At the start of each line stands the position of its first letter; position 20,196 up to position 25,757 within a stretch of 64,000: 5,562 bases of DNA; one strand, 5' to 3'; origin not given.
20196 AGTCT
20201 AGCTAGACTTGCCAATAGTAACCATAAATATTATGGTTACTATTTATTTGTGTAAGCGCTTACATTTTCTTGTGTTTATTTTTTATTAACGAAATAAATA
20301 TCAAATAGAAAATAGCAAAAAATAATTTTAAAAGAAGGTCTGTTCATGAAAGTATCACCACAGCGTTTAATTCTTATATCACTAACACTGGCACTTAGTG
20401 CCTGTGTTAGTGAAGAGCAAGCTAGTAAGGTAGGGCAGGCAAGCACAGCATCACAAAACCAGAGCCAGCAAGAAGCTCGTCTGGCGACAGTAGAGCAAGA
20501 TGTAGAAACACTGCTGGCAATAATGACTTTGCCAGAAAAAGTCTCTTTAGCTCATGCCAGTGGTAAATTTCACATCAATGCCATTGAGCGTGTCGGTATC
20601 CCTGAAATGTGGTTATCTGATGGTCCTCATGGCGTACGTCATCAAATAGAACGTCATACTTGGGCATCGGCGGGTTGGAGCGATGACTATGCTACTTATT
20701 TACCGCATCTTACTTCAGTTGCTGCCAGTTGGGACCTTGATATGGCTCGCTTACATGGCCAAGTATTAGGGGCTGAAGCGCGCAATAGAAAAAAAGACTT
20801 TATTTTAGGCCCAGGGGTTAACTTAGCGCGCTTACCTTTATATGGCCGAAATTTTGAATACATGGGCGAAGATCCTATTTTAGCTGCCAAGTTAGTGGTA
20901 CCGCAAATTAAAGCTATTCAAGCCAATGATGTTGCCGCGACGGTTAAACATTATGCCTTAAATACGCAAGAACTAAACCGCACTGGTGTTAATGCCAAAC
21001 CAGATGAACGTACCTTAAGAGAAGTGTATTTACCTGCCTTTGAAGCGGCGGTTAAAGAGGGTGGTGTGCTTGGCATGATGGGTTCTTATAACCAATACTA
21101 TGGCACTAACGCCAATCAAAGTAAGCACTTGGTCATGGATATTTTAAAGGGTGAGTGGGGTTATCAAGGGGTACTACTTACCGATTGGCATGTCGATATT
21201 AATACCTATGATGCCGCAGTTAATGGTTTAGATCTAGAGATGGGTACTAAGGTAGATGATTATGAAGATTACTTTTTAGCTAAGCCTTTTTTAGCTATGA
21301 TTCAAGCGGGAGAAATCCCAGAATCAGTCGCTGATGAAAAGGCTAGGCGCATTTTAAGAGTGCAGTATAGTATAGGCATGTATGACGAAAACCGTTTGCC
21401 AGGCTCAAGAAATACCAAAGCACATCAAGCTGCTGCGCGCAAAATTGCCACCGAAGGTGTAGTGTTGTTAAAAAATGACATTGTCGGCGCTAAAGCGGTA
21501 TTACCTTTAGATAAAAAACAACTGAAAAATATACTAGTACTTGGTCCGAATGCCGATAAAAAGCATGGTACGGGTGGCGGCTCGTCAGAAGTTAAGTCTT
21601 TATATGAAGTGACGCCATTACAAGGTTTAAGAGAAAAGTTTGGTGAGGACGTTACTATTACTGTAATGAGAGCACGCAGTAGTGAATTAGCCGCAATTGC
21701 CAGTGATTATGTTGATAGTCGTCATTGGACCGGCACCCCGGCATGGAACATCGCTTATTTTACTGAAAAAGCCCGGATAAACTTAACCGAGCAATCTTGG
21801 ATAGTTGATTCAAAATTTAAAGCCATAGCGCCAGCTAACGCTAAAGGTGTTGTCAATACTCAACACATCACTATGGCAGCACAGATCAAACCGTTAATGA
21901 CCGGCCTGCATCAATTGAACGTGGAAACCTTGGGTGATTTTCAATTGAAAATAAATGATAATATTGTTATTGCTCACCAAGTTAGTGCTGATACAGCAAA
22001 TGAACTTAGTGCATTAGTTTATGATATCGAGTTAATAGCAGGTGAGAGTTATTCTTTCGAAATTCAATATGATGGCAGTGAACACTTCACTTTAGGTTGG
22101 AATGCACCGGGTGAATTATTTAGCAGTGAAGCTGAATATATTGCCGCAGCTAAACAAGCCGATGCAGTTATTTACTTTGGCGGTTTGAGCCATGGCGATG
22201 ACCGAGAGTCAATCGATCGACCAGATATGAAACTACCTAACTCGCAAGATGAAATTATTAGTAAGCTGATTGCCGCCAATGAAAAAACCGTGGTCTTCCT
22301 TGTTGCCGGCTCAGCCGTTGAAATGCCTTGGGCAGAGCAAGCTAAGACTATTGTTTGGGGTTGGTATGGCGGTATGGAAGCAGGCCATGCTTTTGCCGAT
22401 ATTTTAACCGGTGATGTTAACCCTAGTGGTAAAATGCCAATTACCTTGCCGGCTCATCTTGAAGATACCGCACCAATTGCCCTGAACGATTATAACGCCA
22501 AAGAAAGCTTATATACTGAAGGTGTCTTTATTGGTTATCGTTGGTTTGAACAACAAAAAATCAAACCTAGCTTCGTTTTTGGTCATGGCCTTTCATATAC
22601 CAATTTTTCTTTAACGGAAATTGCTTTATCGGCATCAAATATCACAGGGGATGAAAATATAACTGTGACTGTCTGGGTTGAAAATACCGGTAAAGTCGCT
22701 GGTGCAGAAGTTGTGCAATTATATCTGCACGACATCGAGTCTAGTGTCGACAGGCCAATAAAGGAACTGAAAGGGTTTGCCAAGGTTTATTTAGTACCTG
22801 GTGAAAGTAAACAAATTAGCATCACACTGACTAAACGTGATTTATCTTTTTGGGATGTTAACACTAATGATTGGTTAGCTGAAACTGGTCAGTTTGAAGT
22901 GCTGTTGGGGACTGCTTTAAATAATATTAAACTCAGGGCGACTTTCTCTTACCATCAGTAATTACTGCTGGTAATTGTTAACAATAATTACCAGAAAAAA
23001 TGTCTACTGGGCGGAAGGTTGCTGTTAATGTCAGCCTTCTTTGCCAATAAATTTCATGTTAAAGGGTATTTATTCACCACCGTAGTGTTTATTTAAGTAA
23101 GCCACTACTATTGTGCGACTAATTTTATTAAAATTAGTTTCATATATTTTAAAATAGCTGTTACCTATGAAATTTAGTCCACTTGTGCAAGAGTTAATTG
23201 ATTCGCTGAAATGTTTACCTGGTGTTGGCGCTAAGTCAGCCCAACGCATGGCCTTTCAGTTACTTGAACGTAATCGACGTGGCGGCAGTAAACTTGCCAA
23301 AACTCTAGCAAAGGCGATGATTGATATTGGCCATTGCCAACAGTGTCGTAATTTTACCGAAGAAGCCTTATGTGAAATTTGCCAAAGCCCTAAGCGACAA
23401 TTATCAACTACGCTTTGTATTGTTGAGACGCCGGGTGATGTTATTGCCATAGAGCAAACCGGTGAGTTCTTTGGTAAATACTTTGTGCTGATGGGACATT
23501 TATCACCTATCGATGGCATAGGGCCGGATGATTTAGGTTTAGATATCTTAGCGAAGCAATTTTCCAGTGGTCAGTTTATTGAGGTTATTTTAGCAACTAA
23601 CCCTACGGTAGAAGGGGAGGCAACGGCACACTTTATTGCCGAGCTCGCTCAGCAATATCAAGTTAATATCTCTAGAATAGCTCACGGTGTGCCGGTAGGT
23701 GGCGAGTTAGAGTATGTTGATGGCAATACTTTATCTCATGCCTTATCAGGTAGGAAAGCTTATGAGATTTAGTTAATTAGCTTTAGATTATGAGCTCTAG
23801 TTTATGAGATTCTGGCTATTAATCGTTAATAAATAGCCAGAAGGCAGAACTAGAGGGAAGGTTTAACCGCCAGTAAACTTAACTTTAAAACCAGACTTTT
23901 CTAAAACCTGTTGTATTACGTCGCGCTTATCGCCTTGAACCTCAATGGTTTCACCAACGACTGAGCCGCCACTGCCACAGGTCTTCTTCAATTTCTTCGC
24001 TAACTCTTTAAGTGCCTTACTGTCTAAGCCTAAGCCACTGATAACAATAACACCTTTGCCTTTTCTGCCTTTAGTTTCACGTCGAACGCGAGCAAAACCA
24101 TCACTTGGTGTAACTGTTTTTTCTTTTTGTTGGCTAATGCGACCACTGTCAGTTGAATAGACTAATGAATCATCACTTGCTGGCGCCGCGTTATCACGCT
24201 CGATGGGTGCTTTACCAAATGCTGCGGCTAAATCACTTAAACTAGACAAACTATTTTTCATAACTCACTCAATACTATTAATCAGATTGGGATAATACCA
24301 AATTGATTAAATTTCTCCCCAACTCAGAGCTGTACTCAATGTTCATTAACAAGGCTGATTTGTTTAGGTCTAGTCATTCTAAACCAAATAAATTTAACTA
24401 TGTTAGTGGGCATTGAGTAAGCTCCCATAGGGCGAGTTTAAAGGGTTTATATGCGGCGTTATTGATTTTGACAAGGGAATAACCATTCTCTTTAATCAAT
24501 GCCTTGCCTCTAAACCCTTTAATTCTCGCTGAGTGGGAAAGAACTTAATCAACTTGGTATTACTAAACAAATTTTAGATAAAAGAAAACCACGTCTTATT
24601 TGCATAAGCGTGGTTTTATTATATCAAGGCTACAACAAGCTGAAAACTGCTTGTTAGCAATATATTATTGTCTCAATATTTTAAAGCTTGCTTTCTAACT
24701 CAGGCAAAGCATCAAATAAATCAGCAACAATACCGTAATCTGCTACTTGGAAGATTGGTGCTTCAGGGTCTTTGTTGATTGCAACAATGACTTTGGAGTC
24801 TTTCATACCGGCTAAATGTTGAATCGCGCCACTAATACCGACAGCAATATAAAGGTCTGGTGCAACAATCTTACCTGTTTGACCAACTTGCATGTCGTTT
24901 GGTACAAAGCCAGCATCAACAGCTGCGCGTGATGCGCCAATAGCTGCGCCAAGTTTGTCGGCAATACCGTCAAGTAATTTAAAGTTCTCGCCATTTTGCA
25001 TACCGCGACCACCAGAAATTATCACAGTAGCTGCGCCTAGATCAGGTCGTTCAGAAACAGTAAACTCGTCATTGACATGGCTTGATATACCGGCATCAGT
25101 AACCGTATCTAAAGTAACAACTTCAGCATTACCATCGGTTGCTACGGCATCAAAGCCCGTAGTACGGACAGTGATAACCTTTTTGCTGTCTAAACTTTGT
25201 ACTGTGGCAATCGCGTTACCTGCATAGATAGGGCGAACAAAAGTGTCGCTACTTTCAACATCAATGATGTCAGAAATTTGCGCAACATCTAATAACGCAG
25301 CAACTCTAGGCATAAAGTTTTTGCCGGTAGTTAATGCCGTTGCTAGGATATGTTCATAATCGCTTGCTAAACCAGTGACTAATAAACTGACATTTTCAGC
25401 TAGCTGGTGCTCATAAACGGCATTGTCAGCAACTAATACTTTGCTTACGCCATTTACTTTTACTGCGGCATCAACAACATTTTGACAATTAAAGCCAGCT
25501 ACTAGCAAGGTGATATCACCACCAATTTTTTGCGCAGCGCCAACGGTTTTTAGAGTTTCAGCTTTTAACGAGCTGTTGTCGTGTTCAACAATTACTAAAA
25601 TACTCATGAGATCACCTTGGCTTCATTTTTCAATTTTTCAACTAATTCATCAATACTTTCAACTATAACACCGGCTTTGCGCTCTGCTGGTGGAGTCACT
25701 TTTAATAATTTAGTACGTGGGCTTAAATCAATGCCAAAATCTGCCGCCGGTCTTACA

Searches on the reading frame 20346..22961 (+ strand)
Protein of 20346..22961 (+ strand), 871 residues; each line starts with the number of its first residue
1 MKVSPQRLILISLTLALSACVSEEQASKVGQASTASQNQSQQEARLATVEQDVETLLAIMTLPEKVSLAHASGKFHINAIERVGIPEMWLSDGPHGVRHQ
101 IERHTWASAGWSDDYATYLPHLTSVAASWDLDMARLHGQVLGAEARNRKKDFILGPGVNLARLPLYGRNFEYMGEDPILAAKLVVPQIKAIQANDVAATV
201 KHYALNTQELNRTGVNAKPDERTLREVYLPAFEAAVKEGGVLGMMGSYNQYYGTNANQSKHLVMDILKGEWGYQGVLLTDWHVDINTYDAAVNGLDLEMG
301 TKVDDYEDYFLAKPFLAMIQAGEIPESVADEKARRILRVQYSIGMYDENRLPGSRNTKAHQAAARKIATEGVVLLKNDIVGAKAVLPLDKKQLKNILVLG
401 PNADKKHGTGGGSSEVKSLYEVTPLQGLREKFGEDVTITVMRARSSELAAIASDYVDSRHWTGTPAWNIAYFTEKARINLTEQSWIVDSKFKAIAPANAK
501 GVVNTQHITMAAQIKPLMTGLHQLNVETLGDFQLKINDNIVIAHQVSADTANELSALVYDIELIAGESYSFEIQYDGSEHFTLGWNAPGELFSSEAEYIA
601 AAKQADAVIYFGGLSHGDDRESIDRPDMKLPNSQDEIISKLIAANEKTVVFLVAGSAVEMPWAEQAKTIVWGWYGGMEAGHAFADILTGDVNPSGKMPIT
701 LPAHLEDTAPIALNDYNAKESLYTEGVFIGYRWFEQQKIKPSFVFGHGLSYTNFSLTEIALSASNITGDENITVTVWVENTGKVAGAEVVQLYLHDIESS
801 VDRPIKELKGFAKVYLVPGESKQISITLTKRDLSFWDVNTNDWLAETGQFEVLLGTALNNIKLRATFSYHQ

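Call 3: search_protein_families(library=pfam, proteins=[window:20346-22961:+])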
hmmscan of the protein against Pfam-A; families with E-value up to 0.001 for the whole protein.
window:20346-22961:+ (871 aa): 4 families
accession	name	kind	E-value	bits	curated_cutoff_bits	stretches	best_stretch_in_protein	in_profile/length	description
PF01915.27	Glyco_hydro_3_C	-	6.7e-55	186.6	31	1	372-731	1-200/200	Glycosyl hydrolase family 3 C-terminal domain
PF00933.27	Glyco_hydro_3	-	4e-30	105.8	27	1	82-339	60-316/316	Glycosyl hydrolase family 3 N terminal domain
PF14310.12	Fn3-like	-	2.6e-28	98.4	25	1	788-856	1-69/71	Fibronectin type III-like domain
PF07691.17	PA14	-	0.00024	21.4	24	1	504-576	44-119/147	PA14 domain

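Call 4: search_protein_families(library=ncbifam, proteins=[window:20346-22961:+])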
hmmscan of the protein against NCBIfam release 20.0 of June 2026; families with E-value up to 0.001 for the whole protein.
window:20346-22961:+ (871 aa): 8 families
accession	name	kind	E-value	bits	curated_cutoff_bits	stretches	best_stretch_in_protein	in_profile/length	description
NF041610.1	alph_arabinopyran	equivalog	5e-141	471.3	1300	2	60-430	3-358/738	exo-alpha-(1->6)-L-arabinopyranosidase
NF052330.1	BetGlucosiCelf0468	equivalog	3.5e-132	442.3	1300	1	56-862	2-815/817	beta-d-glucosidase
NF041776.1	xylosidase_Xyl3A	equivalog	2.8e-103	346.5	1250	1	38-864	3-842/846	xylan 1,4-beta-xylosidase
NF011678.0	PRK15098.1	equivalog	7.8e-94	315.6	666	2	597-862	494-758/765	beta-glucosidase BglX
NF041579.1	betaxyl_Flavo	equivalog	3.7e-92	309.7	1350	2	596-862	449-707/716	beta-xylosidase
NF052329.1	XyloArabinsidase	equivalog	9.1e-82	275.3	1050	2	596-860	464-721/750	beta-xylosidase/alpha-l-arabinosidase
NF052331.1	Bet13-16Glucosase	equivalog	3.5e-70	237.1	1330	2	596-867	486-747/750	exo-beta-d-1,3/1,6-glucosidase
NF003740.0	PRK05337.1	equivalog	0.00084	18.6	207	0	119-291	79-258/340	beta-N-acetylhexosaminidase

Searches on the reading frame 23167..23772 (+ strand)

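Call 3: search_protein_families(library=pfam, proteins=[window:23167-23772:+])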
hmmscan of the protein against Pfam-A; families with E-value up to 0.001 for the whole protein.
window:23167-23772:+ (201 aa): 5 families
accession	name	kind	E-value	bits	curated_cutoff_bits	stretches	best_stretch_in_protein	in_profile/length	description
PF13662.12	Toprim_4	-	6.2e-25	87.7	25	1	82-172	2-85/85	Toprim domain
PF21176.3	RecR_HhH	-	2.5e-21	75.6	27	1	7-51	1-45/45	RecR, helix-hairpin-helix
PF01751.28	Toprim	-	1.9e-14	54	23.1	1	82-171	1-96/96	Toprim domain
PF21175.2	RecR_C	-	2.3e-13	49.7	22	1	174-197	1-24/24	RecR, C-terminal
PF02132.21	RecR_ZnF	-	4.9e-08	33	22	1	54-74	1-21/21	RecR, Cys4-zinc finger domain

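Call 4: search_protein_families(library=ncbifam, proteins=[window:23167-23772:+])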
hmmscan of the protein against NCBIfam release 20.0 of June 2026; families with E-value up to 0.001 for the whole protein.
window:23167-23772:+ (201 aa): 1 family
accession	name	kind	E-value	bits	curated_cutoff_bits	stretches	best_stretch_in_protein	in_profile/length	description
TIGR00615.1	recR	equivalog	3.4e-75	251.8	162.55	1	2-197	2-196/196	recombination mediator RecR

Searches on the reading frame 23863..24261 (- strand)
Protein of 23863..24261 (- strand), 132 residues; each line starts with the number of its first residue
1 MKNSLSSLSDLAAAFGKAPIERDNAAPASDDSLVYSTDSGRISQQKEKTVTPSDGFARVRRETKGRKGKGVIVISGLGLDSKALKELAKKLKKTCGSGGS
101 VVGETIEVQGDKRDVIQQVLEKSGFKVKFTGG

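Call 8: search_protein_families(library=pfam, proteins=[window:23863-24261:-])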
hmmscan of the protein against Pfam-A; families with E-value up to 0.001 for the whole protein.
window:23863-24261:- (132 aa): 1 family
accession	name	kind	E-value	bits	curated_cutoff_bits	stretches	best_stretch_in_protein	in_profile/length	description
PF01253.27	SUI1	-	1.2e-17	64.6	25.5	1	58-126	6-77/77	Translation initiation factor SUI1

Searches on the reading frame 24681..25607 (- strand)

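Call 8: search_protein_families(library=pfam, proteins=[window:24681-25607:-])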
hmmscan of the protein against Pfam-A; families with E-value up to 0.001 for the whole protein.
window:24681-25607:- (308 aa): 2 families
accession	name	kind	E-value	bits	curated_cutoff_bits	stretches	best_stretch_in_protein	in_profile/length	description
PF01012.27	ETF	-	8.5e-37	127.1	26.7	1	3-167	1-177/181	Electron transfer flavoprotein domain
PF00766.25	ETF_alpha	-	1.5e-35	121.5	27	1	189-269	1-81/81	Electron transfer flavoprotein FAD-binding domain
